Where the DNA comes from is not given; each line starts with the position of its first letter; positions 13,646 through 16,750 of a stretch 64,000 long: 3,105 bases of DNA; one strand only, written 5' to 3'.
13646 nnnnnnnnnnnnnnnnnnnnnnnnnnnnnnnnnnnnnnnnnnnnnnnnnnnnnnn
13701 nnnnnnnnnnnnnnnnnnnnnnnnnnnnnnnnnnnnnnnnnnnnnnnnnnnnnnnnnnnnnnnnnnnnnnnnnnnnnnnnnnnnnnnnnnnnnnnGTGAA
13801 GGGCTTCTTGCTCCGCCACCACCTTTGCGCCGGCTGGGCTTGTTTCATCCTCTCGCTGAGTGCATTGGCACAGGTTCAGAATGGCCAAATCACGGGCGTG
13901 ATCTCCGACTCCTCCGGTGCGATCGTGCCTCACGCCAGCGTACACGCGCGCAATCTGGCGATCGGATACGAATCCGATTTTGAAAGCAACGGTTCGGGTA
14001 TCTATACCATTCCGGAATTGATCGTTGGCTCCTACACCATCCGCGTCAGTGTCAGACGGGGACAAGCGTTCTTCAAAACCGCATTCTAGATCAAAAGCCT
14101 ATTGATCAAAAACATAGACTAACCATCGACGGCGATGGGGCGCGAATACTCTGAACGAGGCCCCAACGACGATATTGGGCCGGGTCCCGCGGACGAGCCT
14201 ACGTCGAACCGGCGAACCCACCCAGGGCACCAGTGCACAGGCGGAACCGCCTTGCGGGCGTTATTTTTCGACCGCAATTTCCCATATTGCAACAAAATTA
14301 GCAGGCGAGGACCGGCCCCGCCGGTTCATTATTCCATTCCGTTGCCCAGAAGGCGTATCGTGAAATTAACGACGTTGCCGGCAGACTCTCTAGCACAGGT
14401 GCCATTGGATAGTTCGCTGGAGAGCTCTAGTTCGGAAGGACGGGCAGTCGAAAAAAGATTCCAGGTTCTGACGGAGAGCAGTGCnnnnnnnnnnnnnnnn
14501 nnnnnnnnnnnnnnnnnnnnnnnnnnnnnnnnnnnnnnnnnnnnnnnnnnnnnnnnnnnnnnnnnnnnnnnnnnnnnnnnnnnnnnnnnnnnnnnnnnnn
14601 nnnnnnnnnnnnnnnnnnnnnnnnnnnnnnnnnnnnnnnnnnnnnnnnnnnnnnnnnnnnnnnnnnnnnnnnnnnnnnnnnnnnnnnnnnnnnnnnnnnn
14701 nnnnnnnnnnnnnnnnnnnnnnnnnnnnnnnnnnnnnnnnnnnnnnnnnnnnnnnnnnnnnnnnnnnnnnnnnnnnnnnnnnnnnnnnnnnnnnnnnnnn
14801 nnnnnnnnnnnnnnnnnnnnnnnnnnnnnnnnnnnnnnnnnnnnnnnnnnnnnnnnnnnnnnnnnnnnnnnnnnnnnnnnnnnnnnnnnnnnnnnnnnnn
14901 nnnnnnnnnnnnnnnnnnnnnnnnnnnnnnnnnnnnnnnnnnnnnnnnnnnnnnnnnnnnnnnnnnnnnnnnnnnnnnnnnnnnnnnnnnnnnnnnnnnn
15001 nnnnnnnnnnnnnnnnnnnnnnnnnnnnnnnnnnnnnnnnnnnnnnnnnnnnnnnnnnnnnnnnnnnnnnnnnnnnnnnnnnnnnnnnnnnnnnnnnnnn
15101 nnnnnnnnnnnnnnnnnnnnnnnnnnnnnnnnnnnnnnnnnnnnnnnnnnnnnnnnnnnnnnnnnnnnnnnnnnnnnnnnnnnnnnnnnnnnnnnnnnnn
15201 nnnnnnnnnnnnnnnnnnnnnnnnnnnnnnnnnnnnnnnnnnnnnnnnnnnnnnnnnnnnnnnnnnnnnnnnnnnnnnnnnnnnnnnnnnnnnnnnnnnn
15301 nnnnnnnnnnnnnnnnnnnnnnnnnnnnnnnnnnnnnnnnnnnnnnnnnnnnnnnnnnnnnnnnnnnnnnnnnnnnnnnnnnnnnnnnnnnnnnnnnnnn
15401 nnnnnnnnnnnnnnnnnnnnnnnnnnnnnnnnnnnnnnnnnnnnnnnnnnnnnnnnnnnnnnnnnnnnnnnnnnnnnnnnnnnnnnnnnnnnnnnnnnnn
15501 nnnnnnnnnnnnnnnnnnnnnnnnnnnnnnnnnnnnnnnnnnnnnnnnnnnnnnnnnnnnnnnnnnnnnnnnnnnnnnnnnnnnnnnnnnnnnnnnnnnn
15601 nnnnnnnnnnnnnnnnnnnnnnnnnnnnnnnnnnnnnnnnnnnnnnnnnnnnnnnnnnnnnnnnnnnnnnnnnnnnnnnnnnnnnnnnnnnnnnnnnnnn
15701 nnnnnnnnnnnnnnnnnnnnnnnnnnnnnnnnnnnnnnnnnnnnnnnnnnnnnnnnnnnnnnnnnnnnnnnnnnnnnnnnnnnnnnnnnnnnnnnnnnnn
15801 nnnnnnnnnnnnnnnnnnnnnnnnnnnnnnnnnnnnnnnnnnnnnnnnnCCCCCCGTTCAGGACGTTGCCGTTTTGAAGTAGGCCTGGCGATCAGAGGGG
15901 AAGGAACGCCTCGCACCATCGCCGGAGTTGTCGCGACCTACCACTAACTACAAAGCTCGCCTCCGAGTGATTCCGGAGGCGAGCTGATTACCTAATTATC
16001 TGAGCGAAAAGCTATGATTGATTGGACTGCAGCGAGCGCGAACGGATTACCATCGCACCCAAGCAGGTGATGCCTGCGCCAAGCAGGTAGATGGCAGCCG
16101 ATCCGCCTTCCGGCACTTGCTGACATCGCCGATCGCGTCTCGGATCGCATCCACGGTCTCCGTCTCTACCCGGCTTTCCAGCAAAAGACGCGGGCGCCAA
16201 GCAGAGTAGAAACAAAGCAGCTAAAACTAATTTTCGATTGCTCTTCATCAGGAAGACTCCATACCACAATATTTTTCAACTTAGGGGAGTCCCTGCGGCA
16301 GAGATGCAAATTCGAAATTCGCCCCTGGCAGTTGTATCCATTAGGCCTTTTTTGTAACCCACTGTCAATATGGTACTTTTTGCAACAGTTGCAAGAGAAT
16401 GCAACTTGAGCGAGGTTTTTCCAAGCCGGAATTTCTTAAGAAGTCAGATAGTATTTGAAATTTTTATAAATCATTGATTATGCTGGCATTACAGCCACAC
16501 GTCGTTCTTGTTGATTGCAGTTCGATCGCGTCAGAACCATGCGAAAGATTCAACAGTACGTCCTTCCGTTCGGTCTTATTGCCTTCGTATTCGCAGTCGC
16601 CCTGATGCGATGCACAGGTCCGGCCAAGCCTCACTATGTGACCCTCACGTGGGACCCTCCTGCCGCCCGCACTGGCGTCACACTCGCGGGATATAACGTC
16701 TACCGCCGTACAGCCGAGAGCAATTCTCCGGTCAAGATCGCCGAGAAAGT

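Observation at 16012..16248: Minimal exosortase-substrate-like peptide with a VPEGG variant of the PEP-CTERM signal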

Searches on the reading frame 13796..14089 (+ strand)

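Call 7: search_protein_families(library=pfam, proteins=[window:13796-14089:+])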
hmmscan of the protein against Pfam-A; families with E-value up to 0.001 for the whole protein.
window:13796-14089:+ (97 aa): 2 families
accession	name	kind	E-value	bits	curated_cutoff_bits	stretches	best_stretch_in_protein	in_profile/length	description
PF13620.12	CarboxypepD_reg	-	1.6e-10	41.7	32.3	1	31-86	1-56/82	Carboxypeptidase regulatory-like domain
PF13715.12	CarbopepD_reg_2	-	0.00048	20.5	32.2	1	32-86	1-52/88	CarboxypepD_reg-like domain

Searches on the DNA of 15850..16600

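Call 38: search_rna_families(source=window, start=15850, end=16600, threshold=evalue, max_evalue=1)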
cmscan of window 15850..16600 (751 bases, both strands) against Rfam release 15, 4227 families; matches with E-value up to 1: 0.
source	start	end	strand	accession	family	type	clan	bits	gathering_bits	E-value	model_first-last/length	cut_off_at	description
